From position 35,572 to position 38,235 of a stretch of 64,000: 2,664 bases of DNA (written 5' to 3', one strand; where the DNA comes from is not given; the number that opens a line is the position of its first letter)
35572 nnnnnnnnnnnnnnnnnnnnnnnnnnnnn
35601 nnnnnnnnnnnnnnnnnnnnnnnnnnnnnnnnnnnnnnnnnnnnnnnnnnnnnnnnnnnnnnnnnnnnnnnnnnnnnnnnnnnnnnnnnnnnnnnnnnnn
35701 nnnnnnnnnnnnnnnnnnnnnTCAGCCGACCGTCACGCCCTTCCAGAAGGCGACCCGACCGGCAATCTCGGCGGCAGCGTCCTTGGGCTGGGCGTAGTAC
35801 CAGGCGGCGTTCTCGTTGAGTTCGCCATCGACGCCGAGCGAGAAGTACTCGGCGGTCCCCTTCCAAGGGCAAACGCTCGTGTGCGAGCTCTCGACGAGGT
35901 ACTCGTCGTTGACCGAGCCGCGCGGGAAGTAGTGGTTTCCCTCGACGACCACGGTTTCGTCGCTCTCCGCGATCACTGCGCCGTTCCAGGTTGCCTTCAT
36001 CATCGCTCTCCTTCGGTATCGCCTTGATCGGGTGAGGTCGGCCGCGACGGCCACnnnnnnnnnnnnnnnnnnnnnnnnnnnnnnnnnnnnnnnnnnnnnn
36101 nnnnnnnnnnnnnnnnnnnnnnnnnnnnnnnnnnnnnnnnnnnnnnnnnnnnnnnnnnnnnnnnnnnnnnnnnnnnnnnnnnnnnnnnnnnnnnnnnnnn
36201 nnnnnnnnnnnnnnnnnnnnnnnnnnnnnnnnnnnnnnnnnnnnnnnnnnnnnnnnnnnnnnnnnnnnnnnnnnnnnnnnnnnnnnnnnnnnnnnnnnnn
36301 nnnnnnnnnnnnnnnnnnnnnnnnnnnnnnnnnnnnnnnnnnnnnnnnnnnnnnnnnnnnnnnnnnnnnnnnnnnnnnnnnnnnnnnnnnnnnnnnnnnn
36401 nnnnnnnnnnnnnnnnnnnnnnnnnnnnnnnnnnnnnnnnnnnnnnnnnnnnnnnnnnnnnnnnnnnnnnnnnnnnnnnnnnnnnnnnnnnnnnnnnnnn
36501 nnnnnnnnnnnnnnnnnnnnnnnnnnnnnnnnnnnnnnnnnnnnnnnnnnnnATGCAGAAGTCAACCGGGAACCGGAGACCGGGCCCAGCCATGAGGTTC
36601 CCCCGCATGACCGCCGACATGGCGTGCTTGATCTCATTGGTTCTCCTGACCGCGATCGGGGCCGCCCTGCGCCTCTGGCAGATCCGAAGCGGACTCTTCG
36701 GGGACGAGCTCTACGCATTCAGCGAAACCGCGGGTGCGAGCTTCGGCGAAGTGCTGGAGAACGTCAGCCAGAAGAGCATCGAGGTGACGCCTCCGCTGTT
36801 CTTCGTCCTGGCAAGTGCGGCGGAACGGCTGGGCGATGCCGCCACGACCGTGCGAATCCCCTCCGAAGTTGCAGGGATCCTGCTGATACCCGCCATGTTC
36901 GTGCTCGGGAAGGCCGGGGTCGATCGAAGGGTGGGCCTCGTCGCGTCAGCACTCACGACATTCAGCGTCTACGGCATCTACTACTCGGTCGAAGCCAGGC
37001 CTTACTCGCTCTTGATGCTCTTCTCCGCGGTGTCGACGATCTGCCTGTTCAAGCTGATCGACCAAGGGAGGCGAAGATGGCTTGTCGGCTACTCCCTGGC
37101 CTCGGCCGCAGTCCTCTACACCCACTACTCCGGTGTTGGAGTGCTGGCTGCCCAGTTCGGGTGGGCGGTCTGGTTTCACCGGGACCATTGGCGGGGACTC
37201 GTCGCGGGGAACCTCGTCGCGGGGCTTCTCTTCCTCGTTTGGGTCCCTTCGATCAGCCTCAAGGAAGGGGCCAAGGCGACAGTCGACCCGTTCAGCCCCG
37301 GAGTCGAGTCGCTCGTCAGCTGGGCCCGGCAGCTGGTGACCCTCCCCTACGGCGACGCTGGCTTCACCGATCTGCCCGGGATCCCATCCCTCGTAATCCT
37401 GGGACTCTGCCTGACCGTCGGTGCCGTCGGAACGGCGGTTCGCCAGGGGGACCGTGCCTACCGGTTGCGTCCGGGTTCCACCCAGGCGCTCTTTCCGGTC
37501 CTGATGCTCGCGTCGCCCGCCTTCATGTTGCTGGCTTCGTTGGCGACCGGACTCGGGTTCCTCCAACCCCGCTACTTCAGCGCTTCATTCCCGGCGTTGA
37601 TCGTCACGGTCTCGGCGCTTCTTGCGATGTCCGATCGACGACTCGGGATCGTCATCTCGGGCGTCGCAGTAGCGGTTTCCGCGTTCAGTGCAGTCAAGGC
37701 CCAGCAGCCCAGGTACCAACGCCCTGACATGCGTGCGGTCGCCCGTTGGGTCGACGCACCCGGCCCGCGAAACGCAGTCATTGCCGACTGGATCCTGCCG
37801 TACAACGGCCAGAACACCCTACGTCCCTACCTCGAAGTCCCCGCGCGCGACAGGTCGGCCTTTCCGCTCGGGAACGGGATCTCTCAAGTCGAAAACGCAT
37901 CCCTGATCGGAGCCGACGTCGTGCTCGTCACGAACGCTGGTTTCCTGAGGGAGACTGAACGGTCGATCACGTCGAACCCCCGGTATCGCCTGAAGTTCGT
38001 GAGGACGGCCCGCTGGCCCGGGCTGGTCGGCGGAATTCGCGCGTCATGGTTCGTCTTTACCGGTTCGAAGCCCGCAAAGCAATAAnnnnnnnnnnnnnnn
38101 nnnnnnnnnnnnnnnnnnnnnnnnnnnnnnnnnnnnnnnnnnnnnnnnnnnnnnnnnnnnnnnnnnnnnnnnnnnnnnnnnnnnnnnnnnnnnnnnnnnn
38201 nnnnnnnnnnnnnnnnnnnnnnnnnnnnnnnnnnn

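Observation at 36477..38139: tRNA-Thr 3' half duplicated 1.5 kb downstream, bracketing exactly one glycosyltransferase gene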

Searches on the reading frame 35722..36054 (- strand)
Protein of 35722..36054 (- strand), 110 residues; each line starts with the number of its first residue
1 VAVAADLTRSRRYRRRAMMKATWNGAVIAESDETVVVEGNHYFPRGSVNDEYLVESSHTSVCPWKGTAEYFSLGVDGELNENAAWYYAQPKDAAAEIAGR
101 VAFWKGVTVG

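Call 38: find_homologous_proteins(query=window:35722-36054:-, max_evalue=1e-20)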
Query window:35722-36054:- (110 aa): 7943 proteins with E <= 1e-20 among 8000 candidates; the best 120 are listed.
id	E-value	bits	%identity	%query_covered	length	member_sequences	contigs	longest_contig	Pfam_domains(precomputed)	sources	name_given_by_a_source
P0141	1.5e-52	194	96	84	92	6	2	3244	PF04248.20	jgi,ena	jgi:uncharacterized protein (DUF427 family)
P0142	8.1e-50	185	89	83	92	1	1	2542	PF04248.20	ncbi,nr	ncbi:MAG: DUF427 domain-containing protein [Acidobacteria bacterium]|nr:DUF427 domain-containing pro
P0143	8.3e-47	176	86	83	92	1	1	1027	PF04248.20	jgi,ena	jgi:uncharacterized protein (DUF427 family)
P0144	1.7e-44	168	82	83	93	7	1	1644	PF04248.20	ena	-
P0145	3.6e-44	167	81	83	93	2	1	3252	PF04248.20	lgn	-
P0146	4.0e-44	167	81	83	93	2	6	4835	PF04248.20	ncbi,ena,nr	ncbi:MAG: DUF427 domain-containing protein [Solirubrobacterales bacterium]|nr:DUF427 domain-containi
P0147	5.7e-44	166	80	83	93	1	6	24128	PF04248.20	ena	-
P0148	9.5e-44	166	80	83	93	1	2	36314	PF04248.20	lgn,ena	-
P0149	1.2e-43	165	80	83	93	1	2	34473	PF04248.20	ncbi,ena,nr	ncbi:MAG: DUF427 domain-containing protein [Woeseiaceae bacterium]|nr:DUF427 domain-containing prote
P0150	2.0e-43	165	80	83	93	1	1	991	PF04248.20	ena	-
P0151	3.3e-43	164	80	83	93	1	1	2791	PF04248.20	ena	-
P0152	4.8e-43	163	78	84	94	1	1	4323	PF04248.20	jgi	jgi:uncharacterized protein (DUF427 family)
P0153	8.4e-43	163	79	83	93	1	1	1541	PF04248.20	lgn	-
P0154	1.5e-42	162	78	83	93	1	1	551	PF04248.20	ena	-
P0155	1.7e-42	162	77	83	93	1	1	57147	PF04248.20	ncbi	ncbi:MAG: DUF427 domain-containing protein [Planctomycetota bacterium]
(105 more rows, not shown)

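Call 40: find_encoding_contigs(protein=P0141, flank=10000, max_places=4)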
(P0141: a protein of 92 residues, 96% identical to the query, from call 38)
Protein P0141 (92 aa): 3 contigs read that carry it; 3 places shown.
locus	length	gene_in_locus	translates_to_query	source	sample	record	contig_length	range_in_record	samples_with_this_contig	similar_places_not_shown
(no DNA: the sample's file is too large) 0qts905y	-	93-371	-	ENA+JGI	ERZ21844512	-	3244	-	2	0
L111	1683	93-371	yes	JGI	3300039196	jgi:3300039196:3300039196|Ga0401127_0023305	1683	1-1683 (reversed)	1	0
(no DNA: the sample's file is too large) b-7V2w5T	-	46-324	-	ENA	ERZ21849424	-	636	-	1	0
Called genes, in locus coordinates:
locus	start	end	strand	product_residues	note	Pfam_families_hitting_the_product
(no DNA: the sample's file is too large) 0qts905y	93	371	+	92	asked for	PF04248:NTP_transf_9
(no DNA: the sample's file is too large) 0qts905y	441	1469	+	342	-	PF00365:PFK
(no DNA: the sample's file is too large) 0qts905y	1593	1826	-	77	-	-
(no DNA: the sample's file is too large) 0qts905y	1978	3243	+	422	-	?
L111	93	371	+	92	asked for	PF04248:NTP_transf_9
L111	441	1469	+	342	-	PF00365:PFK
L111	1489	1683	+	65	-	?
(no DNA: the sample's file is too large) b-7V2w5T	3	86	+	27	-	?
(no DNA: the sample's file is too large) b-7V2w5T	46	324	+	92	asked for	PF04248:NTP_transf_9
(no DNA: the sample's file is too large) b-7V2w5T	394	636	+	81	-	?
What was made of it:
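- Tried and rejected: L111 (call 40).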

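Call 41: find_encoding_contigs(protein=P0142, flank=10000, max_places=4)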
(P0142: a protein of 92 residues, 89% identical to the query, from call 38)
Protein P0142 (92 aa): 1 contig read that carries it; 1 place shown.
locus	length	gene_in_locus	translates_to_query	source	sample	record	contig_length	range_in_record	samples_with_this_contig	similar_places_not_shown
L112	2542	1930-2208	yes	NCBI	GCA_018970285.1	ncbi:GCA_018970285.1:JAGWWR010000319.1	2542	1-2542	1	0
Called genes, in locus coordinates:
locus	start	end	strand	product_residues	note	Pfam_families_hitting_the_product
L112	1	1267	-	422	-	PF25390:WD40_RLD, PF13540:RCC1_2 (weak), PF00415:RCC1, PF13540:RCC1_2, PF00415:RCC1 (weak), PF13540:RCC1_2 (weak), PF00415:RCC1 (weak), PF13540:RCC1_2, +2 more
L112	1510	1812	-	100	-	-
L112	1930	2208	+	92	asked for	PF04248:NTP_transf_9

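Call 47: search_protein_families(library=pfam, proteins=[window:35722-36054:-])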
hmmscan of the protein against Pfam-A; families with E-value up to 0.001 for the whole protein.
window:35722-36054:- (110 aa): 1 family
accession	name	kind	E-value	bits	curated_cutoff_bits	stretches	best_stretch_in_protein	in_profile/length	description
PF04248.19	NTP_transf_9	-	4.1e-33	113.5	22.1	1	19-105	1-92/93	Domain of unknown function (DUF427)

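Call 48: find_encoding_contigs(protein=P0147, flank=6000, max_places=10)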
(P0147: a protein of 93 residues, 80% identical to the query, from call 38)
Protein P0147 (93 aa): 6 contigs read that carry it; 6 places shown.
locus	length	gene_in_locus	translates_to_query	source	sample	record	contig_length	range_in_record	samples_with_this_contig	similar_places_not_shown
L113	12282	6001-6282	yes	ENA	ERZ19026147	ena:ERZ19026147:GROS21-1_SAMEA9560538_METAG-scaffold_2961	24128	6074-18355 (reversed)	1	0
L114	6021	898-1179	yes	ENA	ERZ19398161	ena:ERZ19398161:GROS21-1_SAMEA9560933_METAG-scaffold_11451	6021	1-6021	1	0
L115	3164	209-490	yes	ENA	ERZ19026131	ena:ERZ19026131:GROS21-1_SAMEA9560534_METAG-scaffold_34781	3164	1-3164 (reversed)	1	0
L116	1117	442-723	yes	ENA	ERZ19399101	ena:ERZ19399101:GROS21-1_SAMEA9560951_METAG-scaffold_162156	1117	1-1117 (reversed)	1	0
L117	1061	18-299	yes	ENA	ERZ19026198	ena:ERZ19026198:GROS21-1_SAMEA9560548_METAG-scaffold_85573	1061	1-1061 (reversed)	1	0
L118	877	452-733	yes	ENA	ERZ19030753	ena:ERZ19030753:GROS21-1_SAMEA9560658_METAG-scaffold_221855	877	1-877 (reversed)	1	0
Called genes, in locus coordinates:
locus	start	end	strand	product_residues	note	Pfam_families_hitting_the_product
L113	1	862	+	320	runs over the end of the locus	-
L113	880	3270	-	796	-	PF19335:HMBD, PF00122:E1-E2_ATPase, PF00702:Hydrolase, PF08282:Hydrolase_3 (faint)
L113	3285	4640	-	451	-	PF10011:DUF2254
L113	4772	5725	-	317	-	PF14560:Ubiquitin_2 (faint), PF00240:ubiquitin, PF19077:Big_13 (weak)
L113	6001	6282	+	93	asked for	PF04248:NTP_transf_9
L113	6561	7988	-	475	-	PF13599:Pentapeptide_4 (faint), PF13576:Pentapeptide_3 (faint), PF00805:Pentapeptide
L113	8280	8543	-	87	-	-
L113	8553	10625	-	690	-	PF13415:Beta-prop_FBX42 (faint), PF13418:Beta-prop_TYW4 (faint), PF24681:Kelch_KLHDC2_KLHL20_DRC7 (weak), PF01344:Kelch_1 (faint), PF07646:Kelch_2 (faint), PF19077:Big_13 (faint)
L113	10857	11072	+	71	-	-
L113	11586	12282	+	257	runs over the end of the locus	-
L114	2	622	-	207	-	?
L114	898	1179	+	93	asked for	PF04248:NTP_transf_9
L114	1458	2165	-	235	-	-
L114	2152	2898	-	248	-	-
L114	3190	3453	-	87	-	-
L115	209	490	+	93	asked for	PF04248:NTP_transf_9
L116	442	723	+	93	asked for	PF04248:NTP_transf_9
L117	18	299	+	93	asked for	PF04248:NTP_transf_9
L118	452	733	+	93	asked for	PF04248:NTP_transf_9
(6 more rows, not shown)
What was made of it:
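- Tried and rejected: DUF427 anchor P0147 (call 48).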

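Call 65: search_protein_families(library=phrogs, proteins=[L113:11586-12281:+], max_evalue=0.01)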
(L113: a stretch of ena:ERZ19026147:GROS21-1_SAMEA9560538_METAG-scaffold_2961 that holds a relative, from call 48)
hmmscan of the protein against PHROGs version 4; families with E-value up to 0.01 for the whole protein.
L113:11586-12281:+ (232 aa): 0 families
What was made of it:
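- Tried and rejected: PHROGs gave nothing (call 65).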

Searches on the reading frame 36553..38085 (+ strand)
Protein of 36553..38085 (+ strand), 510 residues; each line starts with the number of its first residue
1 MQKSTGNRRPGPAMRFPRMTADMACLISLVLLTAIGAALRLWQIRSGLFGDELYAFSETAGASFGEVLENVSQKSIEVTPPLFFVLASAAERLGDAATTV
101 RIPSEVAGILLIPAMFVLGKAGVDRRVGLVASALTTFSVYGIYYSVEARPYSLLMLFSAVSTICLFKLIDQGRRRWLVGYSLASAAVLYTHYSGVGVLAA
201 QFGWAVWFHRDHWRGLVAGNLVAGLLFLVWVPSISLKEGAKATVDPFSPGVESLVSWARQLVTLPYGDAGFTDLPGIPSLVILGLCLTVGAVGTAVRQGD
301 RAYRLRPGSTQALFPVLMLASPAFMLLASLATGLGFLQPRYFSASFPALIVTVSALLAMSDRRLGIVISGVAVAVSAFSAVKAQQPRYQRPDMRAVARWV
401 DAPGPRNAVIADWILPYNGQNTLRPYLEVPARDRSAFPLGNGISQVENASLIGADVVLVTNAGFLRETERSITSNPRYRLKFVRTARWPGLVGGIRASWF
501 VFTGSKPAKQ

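Call 7: search_protein_families(library=pfam, proteins=[window:36592-38085:+])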
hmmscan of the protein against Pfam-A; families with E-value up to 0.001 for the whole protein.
window:36592-38085:+ (497 aa): 1 family
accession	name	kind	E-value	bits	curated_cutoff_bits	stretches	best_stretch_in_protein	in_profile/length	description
PF13231.12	PMT_2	-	5.1e-10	40.2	26.1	1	67-219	3-156/160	Dolichyl-phosphate-mannose-protein mannosyltransferase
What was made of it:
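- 36553..38085 (+): GT-C / PMT_2 glycosyltransferase. The likely start is ATG 36553 (510 aa), 3 nt after the tRNA discriminator. Alternative starts are 36592 (497 aa) and 36607 (492 aa, the gene caller's choice, preceded by GAGG). PF13231 above its cut-off (call 7).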

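Call 10: find_homologous_proteins(query=window:36592-38085:+)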
Query window:36592-38085:+ (497 aa): 20 proteins with E <= 0.001 among 8000 candidates.
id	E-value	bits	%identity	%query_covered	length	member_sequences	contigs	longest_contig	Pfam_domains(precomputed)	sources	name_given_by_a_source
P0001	0.0e+0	1074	100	99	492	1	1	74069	PF13231.13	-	-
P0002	5.5e-214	729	66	100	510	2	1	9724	PF13231.13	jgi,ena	-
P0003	3.6e-205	700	65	100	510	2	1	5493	PF13231.13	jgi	-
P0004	1.6e-122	428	47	97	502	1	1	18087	PF11028.15,PF13231.13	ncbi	ncbi:MAG: glycosyltransferase family 39 protein [Actinomycetes bacterium]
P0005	4.5e-60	222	36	80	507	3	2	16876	PF13231.13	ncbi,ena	-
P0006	8.3e-56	208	36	76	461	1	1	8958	PF13231.13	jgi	jgi:hypothetical protein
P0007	1.1e-49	188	34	82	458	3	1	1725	PF13231.13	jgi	jgi:hypothetical protein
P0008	6.1e-47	179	34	85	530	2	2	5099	PF13231.13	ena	-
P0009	1.2e-45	174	34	80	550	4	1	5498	PF13231.13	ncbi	-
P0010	1.4e-42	164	32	75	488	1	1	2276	PF02366.25,PF13231.13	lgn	-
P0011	1.9e-31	128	31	76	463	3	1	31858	PF13231.13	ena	-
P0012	6.7e-15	73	40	30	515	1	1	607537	PF13231.13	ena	-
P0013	2.4e-13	68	30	43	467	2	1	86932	PF13231.13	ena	-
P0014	3.5e-11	61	37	29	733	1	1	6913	PF13231.13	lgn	-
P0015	8.2e-10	56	31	39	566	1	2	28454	PF13231.13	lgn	-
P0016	2.1e-6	45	28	34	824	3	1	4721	PF13231.13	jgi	jgi:mannosyltransferase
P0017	8.7e-6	43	27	68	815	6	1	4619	PF13231.13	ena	-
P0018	4.5e-5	41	30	33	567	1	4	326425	PF13231.13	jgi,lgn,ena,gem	-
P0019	1.5e-4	39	28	46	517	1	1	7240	PF13231.13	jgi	jgi:mannosyltransferase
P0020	3.9e-4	37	44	13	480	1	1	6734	PF13231.13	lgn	-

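Call 11: find_encoding_contigs(protein=P0002, flank=10000)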
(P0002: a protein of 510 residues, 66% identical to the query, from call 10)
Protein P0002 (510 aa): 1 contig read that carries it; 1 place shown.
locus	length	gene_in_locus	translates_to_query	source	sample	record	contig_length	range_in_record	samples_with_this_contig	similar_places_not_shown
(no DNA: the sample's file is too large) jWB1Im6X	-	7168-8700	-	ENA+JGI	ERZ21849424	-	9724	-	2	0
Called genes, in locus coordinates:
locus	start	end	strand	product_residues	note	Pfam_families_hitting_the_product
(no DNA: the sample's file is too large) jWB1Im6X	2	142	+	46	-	?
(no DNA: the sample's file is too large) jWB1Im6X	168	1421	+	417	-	PF01757:Acyl_transf_3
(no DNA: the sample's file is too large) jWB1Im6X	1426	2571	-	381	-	-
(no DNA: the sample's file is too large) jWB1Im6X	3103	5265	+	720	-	-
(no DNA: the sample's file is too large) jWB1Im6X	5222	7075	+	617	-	PF22073:Cep192_D4 (faint), PF22544:HYDIN_VesB_CFA65-like_Ig (faint), PF15780:ASH (weak)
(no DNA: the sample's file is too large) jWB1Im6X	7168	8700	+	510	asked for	PF13231:PMT_2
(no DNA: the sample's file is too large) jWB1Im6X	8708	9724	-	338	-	?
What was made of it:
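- Tried and rejected: P0002 context (call 11).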

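Call 12: find_encoding_contigs(protein=P0003, flank=10000)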
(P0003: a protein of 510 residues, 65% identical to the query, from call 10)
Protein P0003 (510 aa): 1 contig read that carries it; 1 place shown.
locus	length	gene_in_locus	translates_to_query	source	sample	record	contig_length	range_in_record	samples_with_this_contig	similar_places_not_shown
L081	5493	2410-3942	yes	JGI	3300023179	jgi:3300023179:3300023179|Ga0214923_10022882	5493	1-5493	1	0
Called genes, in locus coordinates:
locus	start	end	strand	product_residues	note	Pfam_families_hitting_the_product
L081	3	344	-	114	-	?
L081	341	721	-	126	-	-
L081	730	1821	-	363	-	PF00365:PFK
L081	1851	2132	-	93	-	PF04248:NTP_transf_9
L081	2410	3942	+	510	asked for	PF13231:PMT_2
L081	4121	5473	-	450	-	PF01757:Acyl_transf_3, PF19040:SGNH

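Call 13: find_encoding_contigs(protein=P0004, flank=10000)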
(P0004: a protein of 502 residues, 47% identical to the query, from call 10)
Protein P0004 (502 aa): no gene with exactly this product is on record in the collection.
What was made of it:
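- Tried and rejected: P0004 (call 13).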

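Call 20: find_related_loci(query=A1, collection=metagenome_contigs, flank=10000)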
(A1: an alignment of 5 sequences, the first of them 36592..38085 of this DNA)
Query A1 (497 aa) in metagenome_contigs; peptide patterns used: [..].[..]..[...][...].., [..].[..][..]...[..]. (x = any residue, [..] = any of these).
382 stretches matched a pattern; 21 encode a relative of the query (tblastn E <= 1e-3); 21 distinct loci.
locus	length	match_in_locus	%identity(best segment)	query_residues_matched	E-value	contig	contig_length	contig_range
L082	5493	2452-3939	65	2-497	0e+0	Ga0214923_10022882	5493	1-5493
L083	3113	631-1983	33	32-478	8e-45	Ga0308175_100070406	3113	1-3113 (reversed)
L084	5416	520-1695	35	19-406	1e-43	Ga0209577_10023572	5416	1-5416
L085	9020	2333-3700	30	6-471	2e-42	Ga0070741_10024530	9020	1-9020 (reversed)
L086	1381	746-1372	42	19-229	2e-43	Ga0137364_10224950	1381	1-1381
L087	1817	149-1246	31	19-381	1e-41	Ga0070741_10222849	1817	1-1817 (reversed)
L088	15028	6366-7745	32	19-478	1e-40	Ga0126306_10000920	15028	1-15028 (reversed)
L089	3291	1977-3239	32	5-419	1e-38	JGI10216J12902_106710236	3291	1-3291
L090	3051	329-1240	37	27-335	6e-36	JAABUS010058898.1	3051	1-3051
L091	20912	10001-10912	38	27-335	1e-35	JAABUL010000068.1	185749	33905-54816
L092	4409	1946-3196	32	18-450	2e-34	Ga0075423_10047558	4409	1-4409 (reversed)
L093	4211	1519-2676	29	15-399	5e-34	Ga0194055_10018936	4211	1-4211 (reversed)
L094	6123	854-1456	40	27-224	7e-34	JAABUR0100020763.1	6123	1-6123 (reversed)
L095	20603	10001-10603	41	27-224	8e-34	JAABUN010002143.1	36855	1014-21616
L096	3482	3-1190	34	27-419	4e-34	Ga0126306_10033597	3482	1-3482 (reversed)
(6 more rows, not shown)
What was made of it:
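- Tried and rejected: Metagenome scan with the GT alignment (call 20).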

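Call 39: find_related_loci(query=A1, collection=viral_contigs, flank=10000)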
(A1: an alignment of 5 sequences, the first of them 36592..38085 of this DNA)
Query A1 (497 aa) in viral_contigs; peptide patterns used: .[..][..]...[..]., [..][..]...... (x = any residue, [..] = any of these).
62 stretches matched a pattern, but none encodes a relative of the query by tblastn (E <= 1e-3).

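Call 64: search_protein_families(library=ncbifam, proteins=[window:36553-38085:+], max_evalue=0.01)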
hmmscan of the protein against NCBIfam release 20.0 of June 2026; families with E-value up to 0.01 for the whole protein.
window:36553-38085:+ (510 aa): 1 family
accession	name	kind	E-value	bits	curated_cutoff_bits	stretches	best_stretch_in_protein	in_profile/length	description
TIGR03663.1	TIGR03663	subfamily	2.4e-08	33.4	126.25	1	80-212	53-183/435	flippase activity-associated protein Agl23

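Call 65: search_protein_families(library=phrogs, proteins=[window:36553-38085:+], max_evalue=0.01)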
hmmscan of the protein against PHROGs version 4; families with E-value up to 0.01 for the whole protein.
window:36553-38085:+ (510 aa): 0 families
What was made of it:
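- There is no PHROG hit and no viral relative (calls 39, 65).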
